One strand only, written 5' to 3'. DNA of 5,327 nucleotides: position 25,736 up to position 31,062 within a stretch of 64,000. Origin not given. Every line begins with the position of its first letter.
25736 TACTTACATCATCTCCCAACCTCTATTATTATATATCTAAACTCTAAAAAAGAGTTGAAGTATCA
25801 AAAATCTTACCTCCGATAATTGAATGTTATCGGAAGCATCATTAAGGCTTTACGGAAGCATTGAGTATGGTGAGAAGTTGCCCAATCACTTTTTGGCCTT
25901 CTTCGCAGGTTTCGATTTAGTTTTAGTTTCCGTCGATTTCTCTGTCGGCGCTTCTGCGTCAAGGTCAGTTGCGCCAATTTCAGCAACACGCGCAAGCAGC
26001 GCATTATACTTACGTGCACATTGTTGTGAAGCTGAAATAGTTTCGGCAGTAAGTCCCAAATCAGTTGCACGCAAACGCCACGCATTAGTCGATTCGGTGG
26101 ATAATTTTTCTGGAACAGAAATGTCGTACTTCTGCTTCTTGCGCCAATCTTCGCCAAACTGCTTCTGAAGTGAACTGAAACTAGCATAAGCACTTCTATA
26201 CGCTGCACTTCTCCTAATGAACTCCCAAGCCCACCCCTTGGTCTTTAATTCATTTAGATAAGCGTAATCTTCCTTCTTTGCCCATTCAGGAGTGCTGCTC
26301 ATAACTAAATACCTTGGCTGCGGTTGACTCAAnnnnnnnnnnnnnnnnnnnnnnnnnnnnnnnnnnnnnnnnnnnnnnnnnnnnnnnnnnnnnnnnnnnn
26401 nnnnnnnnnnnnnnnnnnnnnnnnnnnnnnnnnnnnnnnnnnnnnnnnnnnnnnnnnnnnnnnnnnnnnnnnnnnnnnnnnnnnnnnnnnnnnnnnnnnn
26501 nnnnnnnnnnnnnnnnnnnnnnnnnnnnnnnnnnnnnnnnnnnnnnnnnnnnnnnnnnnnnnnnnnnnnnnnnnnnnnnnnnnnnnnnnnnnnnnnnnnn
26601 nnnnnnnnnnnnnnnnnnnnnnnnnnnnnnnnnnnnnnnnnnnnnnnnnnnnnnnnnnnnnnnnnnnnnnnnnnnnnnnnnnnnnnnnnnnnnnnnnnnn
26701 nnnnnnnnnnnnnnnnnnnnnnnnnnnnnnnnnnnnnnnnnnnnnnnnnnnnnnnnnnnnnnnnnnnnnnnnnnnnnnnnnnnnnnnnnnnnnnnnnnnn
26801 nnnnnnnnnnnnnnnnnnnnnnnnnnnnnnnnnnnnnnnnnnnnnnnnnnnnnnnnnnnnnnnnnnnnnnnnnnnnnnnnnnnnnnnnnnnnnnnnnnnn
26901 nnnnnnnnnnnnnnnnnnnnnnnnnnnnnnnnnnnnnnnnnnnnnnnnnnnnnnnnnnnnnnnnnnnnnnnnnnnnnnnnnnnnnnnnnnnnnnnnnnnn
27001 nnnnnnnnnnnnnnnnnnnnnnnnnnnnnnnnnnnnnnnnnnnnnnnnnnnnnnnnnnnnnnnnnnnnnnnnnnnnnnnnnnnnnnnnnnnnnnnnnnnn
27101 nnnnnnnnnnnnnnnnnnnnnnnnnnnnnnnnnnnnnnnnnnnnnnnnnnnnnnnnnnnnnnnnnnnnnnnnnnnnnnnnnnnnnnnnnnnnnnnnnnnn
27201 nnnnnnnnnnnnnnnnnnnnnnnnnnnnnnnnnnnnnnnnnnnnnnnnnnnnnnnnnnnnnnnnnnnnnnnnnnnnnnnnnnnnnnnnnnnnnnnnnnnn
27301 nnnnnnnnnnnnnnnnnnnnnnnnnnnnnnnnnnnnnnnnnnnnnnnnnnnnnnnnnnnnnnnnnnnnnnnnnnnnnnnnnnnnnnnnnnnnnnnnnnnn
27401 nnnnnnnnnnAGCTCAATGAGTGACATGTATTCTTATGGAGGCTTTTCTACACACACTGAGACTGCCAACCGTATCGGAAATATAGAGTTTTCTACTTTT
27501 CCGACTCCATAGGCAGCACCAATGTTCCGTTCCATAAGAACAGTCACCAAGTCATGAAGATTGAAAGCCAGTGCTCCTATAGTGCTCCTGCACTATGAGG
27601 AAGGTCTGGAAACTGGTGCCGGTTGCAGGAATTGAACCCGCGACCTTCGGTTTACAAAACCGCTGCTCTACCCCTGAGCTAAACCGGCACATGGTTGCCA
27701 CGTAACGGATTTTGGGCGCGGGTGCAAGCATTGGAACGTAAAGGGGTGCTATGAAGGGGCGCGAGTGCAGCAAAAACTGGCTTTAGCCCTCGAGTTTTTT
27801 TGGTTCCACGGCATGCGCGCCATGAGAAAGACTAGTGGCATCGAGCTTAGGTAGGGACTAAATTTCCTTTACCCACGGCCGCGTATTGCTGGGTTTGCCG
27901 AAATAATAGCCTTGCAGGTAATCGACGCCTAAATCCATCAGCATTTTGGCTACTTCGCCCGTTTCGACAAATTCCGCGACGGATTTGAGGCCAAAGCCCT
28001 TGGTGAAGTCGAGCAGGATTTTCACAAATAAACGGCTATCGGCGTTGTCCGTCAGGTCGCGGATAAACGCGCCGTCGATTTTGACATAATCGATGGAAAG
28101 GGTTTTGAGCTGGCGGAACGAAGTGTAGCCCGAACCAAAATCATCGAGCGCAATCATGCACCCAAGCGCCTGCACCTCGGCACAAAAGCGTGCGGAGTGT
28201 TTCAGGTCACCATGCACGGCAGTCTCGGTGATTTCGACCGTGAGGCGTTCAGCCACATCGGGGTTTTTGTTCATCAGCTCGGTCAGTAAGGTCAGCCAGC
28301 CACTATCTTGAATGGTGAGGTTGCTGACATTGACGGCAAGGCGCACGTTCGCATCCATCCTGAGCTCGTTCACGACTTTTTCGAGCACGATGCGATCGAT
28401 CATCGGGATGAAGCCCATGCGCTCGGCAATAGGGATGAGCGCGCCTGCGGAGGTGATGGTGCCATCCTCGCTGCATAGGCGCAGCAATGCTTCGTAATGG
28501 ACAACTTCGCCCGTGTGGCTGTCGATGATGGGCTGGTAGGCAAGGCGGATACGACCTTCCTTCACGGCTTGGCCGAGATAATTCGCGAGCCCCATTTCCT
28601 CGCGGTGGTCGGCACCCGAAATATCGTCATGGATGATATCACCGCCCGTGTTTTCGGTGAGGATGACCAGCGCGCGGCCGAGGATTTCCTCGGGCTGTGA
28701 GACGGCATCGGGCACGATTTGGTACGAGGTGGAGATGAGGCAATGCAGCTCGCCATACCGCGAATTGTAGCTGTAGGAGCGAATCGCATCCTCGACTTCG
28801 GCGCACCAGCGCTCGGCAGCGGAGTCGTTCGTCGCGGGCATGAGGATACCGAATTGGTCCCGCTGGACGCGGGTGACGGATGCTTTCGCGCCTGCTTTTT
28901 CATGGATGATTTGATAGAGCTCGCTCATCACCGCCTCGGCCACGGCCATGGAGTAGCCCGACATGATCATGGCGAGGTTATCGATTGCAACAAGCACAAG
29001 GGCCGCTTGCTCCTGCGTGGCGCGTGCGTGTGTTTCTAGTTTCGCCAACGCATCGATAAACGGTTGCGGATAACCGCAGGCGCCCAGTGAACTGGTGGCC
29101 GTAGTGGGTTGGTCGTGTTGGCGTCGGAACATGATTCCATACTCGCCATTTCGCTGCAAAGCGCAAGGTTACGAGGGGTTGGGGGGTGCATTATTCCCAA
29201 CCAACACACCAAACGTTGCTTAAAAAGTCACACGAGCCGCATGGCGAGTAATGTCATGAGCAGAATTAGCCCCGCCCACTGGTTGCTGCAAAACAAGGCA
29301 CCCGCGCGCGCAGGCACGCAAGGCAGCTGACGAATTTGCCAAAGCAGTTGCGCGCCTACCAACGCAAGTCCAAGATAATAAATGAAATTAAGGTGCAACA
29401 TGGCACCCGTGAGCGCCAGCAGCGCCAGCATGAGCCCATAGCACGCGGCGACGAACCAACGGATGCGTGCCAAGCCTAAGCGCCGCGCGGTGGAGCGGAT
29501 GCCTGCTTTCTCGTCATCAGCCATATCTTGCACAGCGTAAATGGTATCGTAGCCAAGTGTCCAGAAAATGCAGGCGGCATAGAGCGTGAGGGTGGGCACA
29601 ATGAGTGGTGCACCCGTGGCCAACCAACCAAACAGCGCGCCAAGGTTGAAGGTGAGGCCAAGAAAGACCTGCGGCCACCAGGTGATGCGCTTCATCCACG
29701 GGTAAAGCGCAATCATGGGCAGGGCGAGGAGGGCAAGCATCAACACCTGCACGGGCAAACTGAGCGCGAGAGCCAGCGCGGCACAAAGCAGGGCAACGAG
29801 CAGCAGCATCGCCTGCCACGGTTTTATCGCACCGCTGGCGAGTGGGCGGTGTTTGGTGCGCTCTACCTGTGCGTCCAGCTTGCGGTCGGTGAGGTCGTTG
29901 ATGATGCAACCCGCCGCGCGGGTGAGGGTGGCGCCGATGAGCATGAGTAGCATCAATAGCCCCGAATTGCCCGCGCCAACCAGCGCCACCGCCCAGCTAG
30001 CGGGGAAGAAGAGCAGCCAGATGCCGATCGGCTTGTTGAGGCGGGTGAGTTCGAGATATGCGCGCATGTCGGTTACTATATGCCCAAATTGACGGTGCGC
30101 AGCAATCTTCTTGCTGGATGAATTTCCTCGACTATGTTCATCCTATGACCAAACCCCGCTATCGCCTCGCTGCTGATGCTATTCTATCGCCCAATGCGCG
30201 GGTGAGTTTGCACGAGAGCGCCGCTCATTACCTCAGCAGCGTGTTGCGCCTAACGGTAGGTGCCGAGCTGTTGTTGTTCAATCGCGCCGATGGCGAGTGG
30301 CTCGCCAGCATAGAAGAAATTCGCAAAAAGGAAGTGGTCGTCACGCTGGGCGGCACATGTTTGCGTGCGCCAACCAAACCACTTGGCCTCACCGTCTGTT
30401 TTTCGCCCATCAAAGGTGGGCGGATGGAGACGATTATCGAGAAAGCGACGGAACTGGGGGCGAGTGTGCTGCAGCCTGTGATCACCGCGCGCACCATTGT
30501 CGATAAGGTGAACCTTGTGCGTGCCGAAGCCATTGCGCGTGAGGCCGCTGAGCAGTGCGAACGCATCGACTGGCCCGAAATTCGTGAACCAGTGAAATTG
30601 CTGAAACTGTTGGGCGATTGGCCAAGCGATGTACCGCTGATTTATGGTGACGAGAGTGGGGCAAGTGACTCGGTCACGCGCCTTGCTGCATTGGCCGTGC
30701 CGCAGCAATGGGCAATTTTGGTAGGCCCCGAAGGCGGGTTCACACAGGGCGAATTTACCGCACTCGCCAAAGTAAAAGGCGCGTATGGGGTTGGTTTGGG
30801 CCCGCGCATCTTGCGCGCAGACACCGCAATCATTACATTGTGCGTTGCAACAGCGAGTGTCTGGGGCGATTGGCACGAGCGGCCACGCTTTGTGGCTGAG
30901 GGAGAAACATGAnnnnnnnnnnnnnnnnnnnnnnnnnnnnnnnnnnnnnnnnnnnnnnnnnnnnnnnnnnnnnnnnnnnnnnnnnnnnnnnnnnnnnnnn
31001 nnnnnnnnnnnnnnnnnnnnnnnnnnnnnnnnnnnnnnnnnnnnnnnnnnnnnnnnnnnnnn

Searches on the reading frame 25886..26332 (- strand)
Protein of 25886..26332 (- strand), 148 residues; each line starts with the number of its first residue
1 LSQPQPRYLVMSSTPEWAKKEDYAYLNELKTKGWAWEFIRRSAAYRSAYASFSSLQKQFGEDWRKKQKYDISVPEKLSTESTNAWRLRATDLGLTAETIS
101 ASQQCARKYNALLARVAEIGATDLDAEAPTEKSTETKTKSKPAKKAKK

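Call 39: search_protein_families(library=pfam, proteins=[window:25886-26332:-], max_evalue=0.001)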
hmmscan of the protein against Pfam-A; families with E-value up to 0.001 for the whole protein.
window:25886-26332:- (148 aa): 1 family
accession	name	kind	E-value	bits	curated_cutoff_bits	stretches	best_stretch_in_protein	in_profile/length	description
PF20109.4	Trans_reg_dom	-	8.2e-08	32.9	23.8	1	17-65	2-40/60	Proteobacterial transcriptional regulator-like domain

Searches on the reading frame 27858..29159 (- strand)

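Call 39: search_protein_families(library=pfam, proteins=[window:27858-29159:-], max_evalue=0.001)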
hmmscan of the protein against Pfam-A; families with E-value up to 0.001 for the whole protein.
window:27858-29159:- (433 aa): 2 families
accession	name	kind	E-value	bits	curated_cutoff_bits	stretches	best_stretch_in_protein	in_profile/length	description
PF00563.25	EAL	-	1.7e-66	224.4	31.3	1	195-423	4-236/236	EAL domain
PF00990.26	GGDEF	-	1.2e-08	35.3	23.8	1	37-163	18-147/161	Diguanylate cyclase, GGDEF domain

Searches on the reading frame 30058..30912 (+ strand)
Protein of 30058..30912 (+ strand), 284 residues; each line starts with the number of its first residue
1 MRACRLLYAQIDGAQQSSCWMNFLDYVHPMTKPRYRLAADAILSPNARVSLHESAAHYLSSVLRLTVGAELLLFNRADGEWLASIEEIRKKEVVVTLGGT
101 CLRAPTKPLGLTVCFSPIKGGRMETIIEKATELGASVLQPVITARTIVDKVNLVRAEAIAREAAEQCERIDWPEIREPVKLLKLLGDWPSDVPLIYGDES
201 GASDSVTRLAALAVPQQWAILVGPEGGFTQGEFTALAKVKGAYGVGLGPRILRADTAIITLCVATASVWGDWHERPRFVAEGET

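Call 39: search_protein_families(library=pfam, proteins=[window:30058-30912:+], max_evalue=0.001)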
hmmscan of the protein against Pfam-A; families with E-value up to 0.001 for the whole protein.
window:30058-30912:+ (284 aa): 2 families
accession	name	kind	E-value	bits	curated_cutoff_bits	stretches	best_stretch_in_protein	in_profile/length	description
PF04452.19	Methyltrans_RNA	-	4.2e-39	134.2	23.9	1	107-263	3-162/165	RNA methyltransferase domain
PF20260.4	PUA_4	-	1.7e-11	44.5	23.9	1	52-97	2-47/48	RNA methyltransferase PUA domain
